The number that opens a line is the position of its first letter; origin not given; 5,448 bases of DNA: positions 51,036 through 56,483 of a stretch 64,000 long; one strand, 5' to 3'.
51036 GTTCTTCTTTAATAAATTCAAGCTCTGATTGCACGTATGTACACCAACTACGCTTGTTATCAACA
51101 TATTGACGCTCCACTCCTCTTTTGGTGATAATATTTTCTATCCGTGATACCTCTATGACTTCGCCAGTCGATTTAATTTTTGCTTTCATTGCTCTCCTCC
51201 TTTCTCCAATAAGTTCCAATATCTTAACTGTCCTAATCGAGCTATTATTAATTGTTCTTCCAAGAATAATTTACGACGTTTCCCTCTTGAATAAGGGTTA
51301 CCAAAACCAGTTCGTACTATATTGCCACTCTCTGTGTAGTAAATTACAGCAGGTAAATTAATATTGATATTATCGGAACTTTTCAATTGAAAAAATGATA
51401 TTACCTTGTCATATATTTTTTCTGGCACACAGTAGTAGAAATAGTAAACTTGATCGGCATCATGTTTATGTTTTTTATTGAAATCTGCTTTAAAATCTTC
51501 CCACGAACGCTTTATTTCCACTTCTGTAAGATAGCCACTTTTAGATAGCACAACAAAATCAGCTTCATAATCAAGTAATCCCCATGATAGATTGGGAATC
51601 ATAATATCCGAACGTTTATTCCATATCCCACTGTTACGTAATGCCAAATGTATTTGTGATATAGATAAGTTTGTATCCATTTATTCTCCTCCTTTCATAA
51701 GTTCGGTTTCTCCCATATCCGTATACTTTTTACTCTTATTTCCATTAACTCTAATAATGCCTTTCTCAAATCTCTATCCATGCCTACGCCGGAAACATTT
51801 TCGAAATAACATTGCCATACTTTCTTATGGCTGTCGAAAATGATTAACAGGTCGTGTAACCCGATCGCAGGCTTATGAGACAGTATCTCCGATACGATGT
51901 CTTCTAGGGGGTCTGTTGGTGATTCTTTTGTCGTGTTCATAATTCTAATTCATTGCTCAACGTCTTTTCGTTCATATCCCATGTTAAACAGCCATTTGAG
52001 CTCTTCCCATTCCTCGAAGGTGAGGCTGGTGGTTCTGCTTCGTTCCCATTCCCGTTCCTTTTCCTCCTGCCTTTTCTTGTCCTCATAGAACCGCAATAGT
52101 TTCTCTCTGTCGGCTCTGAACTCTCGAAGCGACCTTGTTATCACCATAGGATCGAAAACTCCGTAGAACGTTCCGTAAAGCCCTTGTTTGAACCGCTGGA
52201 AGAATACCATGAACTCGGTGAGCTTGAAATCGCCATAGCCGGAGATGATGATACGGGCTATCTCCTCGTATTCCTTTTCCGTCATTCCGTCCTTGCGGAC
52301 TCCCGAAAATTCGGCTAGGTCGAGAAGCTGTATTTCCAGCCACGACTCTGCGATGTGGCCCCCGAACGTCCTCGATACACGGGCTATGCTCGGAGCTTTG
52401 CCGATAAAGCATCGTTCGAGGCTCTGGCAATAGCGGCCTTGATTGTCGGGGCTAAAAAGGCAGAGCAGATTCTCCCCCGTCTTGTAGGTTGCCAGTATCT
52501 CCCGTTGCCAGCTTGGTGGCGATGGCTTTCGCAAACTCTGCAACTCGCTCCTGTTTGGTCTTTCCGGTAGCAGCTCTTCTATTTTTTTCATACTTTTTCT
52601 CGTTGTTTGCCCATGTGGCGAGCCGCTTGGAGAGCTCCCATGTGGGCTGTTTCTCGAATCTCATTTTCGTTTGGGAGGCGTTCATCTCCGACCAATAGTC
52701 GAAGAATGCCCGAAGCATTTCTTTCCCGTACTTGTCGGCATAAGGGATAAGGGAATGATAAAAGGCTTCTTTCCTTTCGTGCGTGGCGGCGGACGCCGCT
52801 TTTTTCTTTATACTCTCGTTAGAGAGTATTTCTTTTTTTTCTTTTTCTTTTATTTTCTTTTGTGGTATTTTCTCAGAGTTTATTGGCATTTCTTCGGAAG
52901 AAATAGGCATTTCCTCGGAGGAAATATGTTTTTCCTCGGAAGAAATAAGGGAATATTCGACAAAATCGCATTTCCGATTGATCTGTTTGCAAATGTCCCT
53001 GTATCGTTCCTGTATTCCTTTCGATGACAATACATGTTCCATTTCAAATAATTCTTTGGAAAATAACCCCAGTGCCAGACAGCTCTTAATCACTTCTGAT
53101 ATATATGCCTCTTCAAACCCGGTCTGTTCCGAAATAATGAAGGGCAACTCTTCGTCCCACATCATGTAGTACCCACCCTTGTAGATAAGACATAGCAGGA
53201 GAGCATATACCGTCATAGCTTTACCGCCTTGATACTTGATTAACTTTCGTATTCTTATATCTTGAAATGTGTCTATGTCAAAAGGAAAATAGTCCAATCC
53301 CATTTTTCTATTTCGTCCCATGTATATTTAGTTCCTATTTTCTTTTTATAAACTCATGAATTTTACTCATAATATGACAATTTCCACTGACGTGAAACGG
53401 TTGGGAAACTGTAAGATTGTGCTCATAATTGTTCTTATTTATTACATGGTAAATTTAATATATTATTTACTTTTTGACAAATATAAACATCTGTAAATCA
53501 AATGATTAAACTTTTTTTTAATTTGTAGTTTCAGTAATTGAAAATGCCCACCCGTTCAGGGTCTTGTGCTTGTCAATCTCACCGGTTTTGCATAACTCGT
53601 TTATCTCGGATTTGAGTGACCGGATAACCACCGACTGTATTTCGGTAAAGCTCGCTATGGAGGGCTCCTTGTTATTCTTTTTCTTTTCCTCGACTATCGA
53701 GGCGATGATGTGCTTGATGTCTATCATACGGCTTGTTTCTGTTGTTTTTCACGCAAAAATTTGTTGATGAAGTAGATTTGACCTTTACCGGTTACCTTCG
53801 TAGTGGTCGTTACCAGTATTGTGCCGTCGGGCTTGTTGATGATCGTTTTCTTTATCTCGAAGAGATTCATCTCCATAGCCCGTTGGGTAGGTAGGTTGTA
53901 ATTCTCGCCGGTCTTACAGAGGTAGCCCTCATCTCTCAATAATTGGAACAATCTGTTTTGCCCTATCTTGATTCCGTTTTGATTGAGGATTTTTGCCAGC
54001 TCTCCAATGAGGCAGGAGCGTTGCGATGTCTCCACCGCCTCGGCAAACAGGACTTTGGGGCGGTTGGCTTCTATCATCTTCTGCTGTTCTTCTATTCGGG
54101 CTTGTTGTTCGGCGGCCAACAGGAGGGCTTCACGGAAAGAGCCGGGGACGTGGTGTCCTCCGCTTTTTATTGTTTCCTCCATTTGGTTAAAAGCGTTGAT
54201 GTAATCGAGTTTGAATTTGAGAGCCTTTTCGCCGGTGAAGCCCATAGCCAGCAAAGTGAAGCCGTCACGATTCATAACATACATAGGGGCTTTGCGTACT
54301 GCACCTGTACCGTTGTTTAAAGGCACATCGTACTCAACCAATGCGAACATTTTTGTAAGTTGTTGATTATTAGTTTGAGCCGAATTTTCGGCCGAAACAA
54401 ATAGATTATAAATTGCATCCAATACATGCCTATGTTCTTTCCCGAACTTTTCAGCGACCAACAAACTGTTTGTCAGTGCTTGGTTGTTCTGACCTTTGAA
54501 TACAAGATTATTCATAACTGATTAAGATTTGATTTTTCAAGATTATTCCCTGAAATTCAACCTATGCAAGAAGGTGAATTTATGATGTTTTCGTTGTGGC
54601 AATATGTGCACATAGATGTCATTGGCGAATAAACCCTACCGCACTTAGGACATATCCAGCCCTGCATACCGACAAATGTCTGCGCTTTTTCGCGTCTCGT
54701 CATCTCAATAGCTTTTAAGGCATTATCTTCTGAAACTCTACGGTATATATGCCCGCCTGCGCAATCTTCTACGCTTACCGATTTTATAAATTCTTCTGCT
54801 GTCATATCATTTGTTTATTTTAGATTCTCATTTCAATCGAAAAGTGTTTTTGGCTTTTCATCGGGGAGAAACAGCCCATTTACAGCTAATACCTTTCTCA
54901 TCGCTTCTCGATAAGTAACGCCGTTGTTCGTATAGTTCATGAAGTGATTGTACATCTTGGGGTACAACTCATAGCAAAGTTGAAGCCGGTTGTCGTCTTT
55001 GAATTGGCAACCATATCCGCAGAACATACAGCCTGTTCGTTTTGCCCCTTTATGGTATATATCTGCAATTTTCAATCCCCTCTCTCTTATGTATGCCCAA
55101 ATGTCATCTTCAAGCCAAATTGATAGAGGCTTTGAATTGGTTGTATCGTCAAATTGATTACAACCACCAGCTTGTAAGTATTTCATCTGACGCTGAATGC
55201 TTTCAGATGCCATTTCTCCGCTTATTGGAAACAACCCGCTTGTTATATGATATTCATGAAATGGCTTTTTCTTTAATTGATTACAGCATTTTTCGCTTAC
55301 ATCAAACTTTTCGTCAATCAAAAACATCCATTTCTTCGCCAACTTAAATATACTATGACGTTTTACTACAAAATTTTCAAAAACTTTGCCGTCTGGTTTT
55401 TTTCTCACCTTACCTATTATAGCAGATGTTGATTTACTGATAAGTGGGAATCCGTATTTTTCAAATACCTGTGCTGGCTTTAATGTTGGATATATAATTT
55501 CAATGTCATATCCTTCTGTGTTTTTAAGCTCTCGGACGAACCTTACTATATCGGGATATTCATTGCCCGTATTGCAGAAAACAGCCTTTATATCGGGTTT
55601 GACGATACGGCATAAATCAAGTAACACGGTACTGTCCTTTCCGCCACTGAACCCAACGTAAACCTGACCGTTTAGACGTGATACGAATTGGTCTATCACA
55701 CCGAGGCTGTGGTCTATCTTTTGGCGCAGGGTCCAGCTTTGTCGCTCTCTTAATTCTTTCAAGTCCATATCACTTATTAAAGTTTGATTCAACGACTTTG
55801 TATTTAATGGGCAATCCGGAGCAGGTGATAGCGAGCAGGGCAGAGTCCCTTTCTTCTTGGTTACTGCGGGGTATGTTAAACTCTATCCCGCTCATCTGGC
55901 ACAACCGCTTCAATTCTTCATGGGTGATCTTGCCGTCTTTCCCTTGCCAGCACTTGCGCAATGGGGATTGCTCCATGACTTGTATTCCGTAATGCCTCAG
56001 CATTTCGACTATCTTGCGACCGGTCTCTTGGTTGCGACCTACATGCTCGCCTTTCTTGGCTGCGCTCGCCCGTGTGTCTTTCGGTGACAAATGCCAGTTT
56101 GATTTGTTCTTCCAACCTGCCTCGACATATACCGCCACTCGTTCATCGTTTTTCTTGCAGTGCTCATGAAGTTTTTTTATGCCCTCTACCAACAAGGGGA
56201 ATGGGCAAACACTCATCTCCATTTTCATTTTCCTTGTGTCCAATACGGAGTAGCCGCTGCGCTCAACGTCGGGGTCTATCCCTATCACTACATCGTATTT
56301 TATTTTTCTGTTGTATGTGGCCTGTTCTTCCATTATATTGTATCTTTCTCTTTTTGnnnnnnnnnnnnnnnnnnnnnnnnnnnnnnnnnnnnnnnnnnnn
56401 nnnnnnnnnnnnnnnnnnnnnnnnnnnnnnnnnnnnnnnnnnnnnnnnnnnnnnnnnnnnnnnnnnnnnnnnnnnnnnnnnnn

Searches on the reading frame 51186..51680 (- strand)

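Call 22: search_protein_families(library=phrogs, proteins=[window:51186-51680:-], max_evalue=0.001)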
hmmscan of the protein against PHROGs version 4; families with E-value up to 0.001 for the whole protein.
window:51186-51680:- (164 aa): 1 family
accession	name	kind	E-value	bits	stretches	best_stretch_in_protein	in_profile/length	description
phrog_2776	-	unknown function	4.4e-18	66.6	1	20-160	26-148/181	-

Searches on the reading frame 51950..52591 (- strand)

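Call 22: search_protein_families(library=phrogs, proteins=[window:51950-52591:-], max_evalue=0.001)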
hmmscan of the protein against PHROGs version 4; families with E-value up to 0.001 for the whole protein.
window:51950-52591:- (213 aa): 2 families
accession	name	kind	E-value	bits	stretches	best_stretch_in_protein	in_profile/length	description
phrog_29547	-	unknown function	3.7e-12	47.4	1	60-167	9-115/212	-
phrog_35728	-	unknown function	1.2e-08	35.7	1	35-196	9-171/229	-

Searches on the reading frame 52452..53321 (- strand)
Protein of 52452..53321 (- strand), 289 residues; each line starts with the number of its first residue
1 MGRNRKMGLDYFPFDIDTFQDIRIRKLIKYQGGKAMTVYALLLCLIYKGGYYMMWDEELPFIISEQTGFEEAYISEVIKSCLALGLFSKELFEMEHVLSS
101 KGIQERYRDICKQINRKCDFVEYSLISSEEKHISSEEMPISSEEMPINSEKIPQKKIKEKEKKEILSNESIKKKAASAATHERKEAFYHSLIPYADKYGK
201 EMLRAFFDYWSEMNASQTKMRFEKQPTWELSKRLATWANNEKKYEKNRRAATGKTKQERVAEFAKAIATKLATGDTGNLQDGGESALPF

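Call 20: search_protein_families(library=pfam, proteins=[window:52452-53321:-], max_evalue=0.01)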
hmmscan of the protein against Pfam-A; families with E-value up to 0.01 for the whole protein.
window:52452-53321:- (289 aa): 1 family
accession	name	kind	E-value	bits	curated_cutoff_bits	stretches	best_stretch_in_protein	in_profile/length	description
PF14297.12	Lin1244_N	-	7.4e-24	84.8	25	1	11-103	1-95/95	Lin1244/Lin1753-like, N-terminal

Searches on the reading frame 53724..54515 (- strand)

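Call 20: search_protein_families(library=pfam, proteins=[window:53724-54515:-], max_evalue=0.01)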
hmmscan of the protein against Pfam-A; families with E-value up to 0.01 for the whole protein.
window:53724-54515:- (263 aa): 2 families
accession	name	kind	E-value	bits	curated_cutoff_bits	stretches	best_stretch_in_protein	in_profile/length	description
PF03374.19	ANT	-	1.4e-30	106.2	25.3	1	146-254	2-106/108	Phage antirepressor protein KilAC domain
PF09669.15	Phage_pRha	-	8e-27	94.1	29.9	1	15-114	1-91/91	Phage regulatory protein Rha (Phage_pRha)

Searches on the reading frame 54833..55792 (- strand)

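Call 20: search_protein_families(library=pfam, proteins=[window:54833-55792:-], max_evalue=0.01)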
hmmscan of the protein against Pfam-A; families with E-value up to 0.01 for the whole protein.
window:54833-55792:- (319 aa): 1 family
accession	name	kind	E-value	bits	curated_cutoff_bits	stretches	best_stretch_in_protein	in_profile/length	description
PF01507.26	PAPS_reduct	-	6.2e-21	75.6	22.5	2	44-116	2-74/175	Phosphoadenosine phosphosulfate reductase domain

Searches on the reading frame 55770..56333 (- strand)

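Call 22: search_protein_families(library=phrogs, proteins=[window:55770-56333:-], max_evalue=0.001)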
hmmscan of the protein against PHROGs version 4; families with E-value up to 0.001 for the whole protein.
window:55770-56333:- (187 aa): 1 family
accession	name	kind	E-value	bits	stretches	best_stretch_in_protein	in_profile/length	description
phrog_1770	-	DNA, RNA and nucleotide metabolism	6.9e-12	46.6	1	15-166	5-121/158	Holliday junction resolvase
